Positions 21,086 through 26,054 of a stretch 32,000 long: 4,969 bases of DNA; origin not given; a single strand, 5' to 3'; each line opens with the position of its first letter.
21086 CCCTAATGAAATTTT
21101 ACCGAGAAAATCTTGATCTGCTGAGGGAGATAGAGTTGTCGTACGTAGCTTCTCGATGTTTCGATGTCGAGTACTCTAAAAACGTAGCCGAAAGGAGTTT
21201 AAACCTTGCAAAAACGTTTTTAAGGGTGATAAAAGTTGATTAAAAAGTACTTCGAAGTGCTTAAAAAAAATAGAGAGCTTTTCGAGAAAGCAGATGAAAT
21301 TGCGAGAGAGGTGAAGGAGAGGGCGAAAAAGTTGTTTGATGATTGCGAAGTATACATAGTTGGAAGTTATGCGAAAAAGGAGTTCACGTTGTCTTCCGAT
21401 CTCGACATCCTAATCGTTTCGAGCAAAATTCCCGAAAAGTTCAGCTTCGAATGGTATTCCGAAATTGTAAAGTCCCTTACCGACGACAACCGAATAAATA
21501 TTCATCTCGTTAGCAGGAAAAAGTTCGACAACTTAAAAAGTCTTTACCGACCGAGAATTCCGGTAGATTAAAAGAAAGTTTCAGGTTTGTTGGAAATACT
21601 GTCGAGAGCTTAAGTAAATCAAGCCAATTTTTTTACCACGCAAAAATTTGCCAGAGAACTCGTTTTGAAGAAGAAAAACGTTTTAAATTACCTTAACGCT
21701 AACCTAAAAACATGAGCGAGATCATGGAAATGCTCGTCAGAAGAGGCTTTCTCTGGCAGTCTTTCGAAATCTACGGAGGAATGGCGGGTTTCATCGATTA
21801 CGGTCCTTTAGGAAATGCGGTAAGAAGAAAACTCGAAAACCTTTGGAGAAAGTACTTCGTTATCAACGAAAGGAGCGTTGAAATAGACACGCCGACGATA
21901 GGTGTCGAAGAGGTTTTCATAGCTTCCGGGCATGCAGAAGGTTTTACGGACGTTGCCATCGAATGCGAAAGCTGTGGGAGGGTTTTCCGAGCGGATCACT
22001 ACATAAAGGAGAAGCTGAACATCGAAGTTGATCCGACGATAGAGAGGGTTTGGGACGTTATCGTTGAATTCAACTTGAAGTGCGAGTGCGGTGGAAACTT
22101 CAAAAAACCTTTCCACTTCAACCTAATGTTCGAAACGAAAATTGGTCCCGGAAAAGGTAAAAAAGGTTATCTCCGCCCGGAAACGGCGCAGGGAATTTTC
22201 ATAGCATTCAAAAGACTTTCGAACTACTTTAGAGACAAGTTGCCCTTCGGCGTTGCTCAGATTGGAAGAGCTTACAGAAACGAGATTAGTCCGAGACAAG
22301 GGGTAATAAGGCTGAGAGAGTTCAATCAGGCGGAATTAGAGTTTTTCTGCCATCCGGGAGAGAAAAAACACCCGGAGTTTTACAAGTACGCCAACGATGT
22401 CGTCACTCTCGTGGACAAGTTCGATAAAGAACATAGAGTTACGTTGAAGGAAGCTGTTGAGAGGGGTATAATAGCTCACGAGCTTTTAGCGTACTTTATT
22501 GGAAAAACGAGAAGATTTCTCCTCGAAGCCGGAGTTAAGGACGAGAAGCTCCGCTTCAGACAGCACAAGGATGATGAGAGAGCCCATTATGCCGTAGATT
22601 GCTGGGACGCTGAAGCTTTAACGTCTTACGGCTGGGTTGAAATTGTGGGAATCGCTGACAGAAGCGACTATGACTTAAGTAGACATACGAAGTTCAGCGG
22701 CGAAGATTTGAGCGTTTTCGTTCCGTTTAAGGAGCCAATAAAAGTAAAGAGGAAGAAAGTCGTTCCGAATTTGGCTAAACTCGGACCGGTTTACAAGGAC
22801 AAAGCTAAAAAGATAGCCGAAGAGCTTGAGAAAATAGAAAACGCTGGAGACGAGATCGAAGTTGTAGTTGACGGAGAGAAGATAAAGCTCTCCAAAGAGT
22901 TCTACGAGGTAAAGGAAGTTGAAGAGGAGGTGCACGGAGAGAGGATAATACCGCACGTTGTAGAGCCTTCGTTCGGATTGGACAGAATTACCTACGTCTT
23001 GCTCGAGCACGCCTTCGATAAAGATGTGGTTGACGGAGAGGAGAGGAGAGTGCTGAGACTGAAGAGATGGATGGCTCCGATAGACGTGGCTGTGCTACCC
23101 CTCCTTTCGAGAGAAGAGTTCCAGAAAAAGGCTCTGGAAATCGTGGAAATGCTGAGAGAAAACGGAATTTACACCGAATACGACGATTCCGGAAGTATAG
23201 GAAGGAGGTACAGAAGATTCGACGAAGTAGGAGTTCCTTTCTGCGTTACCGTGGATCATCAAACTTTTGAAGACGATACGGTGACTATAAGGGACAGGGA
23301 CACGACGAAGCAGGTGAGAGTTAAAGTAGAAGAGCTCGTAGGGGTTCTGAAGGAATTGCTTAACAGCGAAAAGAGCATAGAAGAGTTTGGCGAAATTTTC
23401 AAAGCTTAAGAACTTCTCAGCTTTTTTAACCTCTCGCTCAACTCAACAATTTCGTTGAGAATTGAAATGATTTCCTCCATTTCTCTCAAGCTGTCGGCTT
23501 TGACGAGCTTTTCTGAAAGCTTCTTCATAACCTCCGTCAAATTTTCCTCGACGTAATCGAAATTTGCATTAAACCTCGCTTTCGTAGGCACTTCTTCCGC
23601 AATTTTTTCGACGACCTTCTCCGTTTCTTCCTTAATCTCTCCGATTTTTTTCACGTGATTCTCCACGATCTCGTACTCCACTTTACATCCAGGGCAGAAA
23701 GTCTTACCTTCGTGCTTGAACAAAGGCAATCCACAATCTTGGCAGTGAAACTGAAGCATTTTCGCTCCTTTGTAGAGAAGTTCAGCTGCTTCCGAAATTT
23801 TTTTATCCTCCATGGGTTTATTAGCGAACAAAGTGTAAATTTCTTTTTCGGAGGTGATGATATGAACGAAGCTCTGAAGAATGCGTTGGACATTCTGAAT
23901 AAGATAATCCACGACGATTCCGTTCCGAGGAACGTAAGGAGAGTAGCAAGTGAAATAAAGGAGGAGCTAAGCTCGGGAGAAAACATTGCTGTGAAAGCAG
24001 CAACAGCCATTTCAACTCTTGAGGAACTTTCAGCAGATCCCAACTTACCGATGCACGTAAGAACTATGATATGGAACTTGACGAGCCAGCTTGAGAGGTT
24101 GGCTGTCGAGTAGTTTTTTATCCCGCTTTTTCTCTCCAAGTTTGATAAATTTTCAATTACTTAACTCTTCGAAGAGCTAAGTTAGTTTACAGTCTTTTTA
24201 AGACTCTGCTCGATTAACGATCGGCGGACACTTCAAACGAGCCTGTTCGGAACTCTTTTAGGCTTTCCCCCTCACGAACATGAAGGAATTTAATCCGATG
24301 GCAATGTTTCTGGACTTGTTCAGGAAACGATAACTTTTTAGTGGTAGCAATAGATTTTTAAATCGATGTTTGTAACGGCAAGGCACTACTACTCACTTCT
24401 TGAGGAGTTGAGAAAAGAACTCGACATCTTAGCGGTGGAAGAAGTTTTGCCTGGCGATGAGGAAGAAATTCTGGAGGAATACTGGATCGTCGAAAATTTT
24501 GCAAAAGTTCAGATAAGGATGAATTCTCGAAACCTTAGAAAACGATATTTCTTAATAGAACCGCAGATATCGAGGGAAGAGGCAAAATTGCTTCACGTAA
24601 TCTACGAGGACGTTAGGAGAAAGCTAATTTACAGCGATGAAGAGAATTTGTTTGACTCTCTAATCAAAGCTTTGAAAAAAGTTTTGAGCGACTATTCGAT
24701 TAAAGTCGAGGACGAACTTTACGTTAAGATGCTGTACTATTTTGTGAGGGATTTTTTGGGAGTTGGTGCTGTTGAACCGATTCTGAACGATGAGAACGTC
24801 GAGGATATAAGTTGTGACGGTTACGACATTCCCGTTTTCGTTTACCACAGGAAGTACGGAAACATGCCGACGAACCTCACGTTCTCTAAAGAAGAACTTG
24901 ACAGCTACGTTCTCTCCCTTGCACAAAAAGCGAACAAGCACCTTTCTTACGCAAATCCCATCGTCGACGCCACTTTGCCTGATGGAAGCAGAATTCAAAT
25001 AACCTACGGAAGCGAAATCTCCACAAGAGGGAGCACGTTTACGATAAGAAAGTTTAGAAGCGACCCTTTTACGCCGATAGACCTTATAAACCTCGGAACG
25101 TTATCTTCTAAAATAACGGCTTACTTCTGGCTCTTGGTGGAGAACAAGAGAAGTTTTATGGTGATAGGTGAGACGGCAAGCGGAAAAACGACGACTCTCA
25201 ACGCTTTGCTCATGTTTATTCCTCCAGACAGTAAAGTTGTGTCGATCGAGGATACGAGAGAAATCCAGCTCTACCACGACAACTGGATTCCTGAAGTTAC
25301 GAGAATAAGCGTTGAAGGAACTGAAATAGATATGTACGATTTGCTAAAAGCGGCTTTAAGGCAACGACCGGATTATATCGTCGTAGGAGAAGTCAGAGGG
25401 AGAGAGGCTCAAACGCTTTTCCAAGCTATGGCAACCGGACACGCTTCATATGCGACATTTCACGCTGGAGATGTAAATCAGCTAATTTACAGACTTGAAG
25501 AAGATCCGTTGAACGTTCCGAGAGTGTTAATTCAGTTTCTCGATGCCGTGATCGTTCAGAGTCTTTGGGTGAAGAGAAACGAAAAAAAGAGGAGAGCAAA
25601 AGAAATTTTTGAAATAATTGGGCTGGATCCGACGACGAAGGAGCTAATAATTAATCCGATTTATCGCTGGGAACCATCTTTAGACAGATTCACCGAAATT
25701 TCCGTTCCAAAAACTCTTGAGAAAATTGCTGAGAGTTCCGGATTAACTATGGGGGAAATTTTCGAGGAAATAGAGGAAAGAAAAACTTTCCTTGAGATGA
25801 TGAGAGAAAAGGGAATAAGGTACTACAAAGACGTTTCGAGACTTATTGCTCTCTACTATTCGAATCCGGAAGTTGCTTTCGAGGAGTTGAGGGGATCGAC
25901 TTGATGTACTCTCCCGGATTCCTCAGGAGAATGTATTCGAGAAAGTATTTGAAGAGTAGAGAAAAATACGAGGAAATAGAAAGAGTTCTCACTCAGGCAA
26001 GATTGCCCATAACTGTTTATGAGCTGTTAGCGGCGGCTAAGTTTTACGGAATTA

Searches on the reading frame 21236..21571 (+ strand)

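Call 40: search_protein_families(library=pfam, proteins=[window:21236-21571:+], max_evalue=0.00001)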
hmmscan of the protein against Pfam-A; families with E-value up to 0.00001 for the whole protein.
window:21236-21571:+ (111 aa): 4 families
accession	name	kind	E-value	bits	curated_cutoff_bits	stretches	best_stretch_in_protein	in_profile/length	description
PF01909.29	NTP_transf_2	-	8.4e-10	39.4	21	1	24-99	2-79/93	Nucleotidyltransferase domain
PF22600.2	MTPAP-like_central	-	2.1e-09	38.1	27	1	2-109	5-105/139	Poly(A) RNA polymerase, mitochondrial-like, central palm domain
PF14792.12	DNA_pol_B_palm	-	2.2e-06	28.3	25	1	19-94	7-83/113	DNA polymerase beta palm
PF18765.7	Polbeta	-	9.9e-06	26.1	26.9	0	38-91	15-66/93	Polymerase beta, Nucleotidyltransferase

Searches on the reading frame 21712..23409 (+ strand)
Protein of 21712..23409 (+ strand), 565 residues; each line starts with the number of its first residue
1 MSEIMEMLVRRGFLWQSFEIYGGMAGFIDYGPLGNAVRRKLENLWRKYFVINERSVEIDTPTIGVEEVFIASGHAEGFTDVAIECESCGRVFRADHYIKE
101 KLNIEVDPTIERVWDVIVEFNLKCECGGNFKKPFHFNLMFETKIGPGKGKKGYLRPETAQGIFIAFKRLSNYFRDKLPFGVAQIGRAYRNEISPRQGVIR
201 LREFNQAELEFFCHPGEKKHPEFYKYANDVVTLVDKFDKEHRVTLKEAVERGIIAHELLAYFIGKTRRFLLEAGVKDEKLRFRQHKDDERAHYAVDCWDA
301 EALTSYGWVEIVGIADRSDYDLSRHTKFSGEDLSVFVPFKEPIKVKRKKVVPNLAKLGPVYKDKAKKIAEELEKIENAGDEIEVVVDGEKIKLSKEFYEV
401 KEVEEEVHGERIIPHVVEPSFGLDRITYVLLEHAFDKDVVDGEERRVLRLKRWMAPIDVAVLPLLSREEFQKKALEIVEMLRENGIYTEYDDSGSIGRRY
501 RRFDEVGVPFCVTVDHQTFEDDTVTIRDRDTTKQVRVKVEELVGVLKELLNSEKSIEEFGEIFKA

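Call 40: search_protein_families(library=pfam, proteins=[window:21712-23409:+], max_evalue=0.00001)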
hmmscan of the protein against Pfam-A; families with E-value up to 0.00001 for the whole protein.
window:21712-23409:+ (565 aa): 2 families
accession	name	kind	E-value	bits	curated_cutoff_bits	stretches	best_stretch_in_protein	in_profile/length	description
PF03129.25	HGTP_anticodon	-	3.7e-27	94.8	21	1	458-548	1-93/94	Anticodon binding domain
PF00587.30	tRNA-synt_2b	-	3.9e-12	47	29.3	1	152-245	11-102/179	tRNA synthetase class II core domain (G, H, P, S and T)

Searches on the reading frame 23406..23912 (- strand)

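Call 40: search_protein_families(library=pfam, proteins=[window:23406-23912:-], max_evalue=0.00001)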
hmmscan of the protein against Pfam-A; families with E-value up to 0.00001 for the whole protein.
window:23406-23912:- (168 aa): 1 family
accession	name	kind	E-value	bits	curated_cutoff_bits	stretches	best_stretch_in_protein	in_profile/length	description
PF06677.18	Auto_anti-p27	-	8.6e-14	51.8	24.1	1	41-76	2-39/40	Sjogren's syndrome/scleroderma autoantigen 1 (Autoantigen p27)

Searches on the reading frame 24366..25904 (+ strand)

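Call 40: search_protein_families(library=pfam, proteins=[window:24366-25904:+], max_evalue=0.00001)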
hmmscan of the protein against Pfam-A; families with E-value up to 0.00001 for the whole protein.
window:24366-25904:+ (512 aa): 1 family
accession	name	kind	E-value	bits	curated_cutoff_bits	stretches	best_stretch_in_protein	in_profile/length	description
PF00437.27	T2SSE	-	4.6e-38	131.3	24.9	1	192-402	65-279/370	Type II/IV secretion system protein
